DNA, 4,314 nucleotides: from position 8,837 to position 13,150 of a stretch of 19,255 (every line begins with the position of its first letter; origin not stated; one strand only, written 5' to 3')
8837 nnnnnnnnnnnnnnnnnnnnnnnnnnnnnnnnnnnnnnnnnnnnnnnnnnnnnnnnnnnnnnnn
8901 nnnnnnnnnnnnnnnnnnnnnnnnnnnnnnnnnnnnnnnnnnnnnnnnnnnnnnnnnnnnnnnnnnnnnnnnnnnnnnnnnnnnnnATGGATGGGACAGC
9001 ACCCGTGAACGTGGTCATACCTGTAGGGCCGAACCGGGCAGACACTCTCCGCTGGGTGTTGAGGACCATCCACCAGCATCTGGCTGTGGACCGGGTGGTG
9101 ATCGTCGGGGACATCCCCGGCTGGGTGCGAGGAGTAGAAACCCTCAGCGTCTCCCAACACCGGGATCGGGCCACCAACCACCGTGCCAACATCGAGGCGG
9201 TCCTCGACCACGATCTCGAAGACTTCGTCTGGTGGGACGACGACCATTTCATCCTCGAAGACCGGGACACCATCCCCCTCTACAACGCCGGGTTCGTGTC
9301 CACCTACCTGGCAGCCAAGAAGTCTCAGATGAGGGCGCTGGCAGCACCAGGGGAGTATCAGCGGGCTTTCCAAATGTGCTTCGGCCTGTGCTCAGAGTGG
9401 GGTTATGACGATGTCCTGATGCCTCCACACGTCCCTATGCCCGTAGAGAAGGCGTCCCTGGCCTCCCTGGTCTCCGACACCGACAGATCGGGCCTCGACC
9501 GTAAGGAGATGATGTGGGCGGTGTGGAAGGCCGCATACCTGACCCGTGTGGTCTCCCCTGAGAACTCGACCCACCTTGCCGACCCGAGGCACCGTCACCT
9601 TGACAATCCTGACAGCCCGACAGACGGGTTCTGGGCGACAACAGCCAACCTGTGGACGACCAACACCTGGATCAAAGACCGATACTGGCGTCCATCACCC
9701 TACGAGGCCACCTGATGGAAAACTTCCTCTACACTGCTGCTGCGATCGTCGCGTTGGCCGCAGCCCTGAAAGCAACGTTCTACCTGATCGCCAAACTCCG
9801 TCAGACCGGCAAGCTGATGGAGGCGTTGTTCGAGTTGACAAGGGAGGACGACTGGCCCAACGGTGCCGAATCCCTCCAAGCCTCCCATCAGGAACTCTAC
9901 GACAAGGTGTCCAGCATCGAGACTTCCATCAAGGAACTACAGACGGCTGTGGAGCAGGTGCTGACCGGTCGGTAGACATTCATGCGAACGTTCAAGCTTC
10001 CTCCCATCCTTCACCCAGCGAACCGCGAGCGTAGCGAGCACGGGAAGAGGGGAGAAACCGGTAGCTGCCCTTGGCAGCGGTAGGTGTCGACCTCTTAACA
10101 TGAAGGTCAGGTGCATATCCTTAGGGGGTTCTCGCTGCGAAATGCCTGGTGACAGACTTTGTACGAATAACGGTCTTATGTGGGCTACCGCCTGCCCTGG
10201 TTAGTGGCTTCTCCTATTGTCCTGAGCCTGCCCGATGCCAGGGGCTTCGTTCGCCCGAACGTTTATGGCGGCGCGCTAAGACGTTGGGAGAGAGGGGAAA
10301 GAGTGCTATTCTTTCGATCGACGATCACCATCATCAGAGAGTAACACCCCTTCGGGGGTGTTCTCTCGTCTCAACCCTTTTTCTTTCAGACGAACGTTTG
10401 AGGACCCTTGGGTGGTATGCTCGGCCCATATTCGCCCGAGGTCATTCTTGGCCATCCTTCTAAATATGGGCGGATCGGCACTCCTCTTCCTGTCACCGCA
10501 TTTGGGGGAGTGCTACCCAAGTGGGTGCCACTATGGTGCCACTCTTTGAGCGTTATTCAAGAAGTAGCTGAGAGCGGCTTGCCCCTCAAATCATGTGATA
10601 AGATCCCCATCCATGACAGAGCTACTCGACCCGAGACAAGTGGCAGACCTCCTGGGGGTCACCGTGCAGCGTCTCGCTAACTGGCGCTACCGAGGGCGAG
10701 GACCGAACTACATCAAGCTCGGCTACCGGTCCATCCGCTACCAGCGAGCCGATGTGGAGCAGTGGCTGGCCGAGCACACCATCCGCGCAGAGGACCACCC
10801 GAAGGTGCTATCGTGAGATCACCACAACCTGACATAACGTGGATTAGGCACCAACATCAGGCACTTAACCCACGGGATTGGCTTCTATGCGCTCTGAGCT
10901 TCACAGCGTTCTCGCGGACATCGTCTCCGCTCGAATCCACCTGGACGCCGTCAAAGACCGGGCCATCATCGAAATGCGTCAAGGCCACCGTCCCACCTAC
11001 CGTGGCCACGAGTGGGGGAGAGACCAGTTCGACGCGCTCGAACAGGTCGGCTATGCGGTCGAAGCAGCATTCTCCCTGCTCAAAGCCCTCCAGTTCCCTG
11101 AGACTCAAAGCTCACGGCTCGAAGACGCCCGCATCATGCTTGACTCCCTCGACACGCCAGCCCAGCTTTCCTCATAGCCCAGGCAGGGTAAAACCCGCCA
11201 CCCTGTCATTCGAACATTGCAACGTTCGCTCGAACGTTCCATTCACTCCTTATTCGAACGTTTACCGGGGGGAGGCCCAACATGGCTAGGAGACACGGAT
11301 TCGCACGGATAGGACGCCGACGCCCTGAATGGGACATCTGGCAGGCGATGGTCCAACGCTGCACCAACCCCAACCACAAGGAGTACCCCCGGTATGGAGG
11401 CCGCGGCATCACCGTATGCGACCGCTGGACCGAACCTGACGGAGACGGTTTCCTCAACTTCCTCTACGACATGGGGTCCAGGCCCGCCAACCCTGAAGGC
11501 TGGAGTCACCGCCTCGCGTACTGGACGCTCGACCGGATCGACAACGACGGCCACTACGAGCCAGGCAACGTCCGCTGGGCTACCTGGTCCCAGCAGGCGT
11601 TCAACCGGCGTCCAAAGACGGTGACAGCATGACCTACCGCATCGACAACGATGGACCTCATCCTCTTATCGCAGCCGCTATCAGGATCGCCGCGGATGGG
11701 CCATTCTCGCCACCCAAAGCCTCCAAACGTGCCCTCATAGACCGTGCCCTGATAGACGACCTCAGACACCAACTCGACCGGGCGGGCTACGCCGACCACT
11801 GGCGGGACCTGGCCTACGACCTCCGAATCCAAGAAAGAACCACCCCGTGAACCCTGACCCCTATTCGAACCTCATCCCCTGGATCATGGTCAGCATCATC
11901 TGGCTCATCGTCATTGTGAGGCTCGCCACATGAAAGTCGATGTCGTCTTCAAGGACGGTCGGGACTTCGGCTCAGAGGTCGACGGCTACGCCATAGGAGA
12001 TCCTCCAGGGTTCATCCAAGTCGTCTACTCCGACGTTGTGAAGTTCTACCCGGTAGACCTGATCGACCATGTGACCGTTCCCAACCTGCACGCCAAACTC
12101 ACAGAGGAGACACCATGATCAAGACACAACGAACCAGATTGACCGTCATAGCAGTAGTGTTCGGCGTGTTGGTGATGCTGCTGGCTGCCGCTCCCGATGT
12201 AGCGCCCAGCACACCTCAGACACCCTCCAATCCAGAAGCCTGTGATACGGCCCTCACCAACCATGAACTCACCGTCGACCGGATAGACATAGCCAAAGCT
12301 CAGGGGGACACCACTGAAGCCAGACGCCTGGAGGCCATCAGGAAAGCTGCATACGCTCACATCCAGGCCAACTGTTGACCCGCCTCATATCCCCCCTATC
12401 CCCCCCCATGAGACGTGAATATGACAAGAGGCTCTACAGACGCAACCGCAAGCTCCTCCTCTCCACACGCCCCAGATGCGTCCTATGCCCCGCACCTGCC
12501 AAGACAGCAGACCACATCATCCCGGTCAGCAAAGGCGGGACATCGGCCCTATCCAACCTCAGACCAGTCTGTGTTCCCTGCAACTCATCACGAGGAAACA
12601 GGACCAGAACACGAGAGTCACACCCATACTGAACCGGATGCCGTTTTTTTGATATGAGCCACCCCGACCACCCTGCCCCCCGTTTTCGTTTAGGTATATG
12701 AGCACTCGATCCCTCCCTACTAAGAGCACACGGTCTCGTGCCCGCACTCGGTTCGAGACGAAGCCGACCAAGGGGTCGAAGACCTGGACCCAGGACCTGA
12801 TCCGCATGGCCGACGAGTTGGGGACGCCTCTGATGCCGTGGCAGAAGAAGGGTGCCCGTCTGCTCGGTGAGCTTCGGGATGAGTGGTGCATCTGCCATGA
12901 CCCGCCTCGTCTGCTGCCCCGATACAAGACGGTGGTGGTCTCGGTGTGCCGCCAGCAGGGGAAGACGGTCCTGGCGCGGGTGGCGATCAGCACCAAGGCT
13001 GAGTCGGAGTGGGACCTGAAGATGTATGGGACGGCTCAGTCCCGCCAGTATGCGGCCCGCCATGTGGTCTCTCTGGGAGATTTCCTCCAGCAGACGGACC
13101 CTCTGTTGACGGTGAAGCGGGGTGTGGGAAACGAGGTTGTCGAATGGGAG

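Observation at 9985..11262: The exact 8-mer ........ occurs six times, only in the two intergenic regions flanking the early HTH module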

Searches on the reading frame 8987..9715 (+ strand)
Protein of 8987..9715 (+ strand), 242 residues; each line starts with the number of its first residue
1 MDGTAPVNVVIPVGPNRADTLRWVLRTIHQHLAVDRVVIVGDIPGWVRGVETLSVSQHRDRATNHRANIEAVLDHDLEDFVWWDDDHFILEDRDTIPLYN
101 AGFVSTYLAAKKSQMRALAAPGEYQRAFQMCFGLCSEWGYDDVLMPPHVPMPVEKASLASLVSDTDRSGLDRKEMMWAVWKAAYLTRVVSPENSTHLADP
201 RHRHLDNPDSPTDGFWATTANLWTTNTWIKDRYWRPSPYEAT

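Call 8: search_protein_families(library=pfam, proteins=[window:8987-9715:+], max_evalue=0.01)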
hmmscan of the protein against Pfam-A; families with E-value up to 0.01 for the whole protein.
window:8987-9715:+ (242 aa): 0 families

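Call 10: search_protein_families(library=phrogs, proteins=[window:8987-9715:+], max_evalue=0.001)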
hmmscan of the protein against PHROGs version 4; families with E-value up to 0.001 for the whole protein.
window:8987-9715:+ (242 aa): 1 family
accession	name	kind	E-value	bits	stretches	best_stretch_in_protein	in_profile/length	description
phrog_7999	-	unknown function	4.8e-23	82.9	1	8-241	2-229/230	-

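Call 53: find_homologous_proteins(query=window:8987-9715:+, max_evalue=1e-10)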
Query window:8987-9715:+ (242 aa): 2 proteins with E <= 1e-10 among 562 candidates.
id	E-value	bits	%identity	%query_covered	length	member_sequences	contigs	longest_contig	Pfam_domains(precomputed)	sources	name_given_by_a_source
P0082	4.1e-149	514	92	98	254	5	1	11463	-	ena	-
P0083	7.0e-50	188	45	98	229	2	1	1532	-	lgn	-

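Call 54: find_encoding_contigs(protein=P0082, flank=10000, max_places=4)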
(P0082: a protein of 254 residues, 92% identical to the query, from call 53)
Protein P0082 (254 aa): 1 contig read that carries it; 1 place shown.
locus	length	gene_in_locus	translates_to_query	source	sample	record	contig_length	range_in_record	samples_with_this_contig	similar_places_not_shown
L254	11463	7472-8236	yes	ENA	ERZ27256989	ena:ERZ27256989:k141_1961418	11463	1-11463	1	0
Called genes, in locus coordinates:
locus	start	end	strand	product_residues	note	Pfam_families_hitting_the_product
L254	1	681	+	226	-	?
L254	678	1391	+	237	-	-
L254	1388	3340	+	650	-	PF13385:Laminin_G_3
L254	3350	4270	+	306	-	PF07484:Collar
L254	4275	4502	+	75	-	-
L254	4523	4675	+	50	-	-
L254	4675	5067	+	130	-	-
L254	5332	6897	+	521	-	-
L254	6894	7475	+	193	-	-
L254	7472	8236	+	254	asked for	-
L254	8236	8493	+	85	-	-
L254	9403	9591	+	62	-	PF12728:HTH_17 (weak)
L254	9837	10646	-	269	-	PF22022:Phage_int_M (weak), PF00589:Phage_integrase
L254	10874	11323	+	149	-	-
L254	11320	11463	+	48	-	?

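Call 55: find_encoding_contigs(protein=P0083, flank=10000, max_places=2)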
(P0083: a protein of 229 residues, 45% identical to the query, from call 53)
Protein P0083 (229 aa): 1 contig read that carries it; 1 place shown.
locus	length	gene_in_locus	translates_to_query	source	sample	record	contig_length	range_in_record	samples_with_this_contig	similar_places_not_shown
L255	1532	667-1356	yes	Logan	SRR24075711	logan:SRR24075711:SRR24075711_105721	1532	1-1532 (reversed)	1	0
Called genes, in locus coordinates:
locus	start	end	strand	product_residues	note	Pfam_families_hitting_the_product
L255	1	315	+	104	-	?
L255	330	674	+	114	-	-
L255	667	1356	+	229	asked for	-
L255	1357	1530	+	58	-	?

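Call 77: search_protein_families(library=ncbifam, proteins=[L254:9403-9591:+], max_evalue=0.01)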
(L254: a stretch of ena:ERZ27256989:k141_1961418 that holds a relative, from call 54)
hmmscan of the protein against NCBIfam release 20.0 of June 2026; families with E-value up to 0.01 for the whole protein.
L254:9403-9591:+ (62 aa): 1 family
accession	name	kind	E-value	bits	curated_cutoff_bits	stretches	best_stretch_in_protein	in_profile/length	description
NF033787.1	HTH_BldC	subfamily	0.0012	18.7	77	1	3-50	1-47/49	BldC family transcriptional regulator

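Call 118: search_protein_families(library=phrogs, proteins=[L254:10874-11323:+], max_evalue=0.01)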
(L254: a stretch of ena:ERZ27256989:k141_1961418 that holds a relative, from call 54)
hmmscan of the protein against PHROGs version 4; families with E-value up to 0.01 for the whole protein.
L254:10874-11323:+ (149 aa): 0 families

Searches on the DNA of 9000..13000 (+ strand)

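Call 4: search_dna_similar(query=window:9000-13000:+, collection=phages, mode=near, max_rows=30)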
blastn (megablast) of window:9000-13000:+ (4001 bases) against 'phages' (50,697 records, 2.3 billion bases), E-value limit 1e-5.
No match.
